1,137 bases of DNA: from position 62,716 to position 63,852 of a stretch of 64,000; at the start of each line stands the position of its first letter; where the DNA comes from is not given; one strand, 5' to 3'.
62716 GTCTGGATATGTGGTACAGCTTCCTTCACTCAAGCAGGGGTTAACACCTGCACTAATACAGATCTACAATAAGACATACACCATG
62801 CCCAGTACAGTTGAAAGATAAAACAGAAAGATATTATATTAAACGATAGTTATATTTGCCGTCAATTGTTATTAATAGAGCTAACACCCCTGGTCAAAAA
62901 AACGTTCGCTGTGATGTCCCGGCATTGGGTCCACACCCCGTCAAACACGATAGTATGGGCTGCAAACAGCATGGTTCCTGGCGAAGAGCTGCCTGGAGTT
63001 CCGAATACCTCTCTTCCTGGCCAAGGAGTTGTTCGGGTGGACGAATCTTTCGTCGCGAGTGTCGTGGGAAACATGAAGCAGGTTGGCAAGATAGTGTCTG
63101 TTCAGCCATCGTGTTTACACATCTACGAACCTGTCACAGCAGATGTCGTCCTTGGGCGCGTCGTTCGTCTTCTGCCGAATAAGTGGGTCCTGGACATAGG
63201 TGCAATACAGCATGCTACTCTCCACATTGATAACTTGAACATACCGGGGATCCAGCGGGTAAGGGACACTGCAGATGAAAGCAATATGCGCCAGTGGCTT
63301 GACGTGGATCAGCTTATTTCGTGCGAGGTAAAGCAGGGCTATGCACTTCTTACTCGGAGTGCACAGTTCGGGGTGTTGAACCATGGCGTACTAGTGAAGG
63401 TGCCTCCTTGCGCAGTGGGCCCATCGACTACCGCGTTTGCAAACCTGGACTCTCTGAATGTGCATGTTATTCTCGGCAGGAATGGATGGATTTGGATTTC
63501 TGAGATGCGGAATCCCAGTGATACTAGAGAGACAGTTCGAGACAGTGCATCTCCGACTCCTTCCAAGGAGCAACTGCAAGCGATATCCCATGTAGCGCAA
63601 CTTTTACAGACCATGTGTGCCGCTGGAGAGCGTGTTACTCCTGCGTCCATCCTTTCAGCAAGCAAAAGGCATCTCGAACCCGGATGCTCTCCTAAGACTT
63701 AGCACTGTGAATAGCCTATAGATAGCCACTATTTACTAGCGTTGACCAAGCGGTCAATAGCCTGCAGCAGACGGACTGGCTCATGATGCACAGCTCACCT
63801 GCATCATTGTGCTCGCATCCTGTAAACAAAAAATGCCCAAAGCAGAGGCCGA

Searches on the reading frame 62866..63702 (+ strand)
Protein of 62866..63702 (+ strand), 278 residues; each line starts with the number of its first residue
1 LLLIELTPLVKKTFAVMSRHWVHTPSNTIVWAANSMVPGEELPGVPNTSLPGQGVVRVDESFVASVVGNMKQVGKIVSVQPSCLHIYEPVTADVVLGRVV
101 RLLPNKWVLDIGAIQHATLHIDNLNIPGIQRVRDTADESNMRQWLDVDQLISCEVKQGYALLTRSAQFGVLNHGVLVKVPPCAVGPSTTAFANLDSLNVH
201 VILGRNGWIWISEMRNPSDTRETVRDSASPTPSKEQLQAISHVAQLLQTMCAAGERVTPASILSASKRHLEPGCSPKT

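Call 6: search_protein_families(library=pfam, proteins=[window:62866-63702:+], max_evalue=0.1)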
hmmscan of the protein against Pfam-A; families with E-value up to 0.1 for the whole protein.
window:62866-63702:+ (278 aa): 2 families
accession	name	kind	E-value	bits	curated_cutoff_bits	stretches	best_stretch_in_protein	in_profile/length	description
PF21266.3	RRP4_S1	-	2e-19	70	27.3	1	87-157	2-73/73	RRP4, S1 domain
PF15985.11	KH_6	-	3.9e-05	24.3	27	1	174-212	1-42/47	KH domain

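Call 55: find_encoding_contigs(protein=window:62914-63702:+, flank=10000, max_places=10)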
Protein window:62914-63702:+ (262 aa): 2 contigs read that carry it; 2 places shown.
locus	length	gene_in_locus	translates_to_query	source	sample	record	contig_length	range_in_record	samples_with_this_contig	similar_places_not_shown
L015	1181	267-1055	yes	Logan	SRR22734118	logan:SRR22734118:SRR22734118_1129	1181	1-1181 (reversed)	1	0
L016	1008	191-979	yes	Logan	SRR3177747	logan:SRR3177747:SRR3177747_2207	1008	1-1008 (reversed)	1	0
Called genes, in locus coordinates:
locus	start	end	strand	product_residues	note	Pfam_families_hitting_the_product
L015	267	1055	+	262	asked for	PF21266:S1_RRP4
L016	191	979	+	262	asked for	PF21266:S1_RRP4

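Call 56: find_encoding_contigs(protein=window:62866-63699:+, flank=10000, max_places=10)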
Protein seq(278 aa) (278 aa): no gene with exactly this product is on record in the collection.
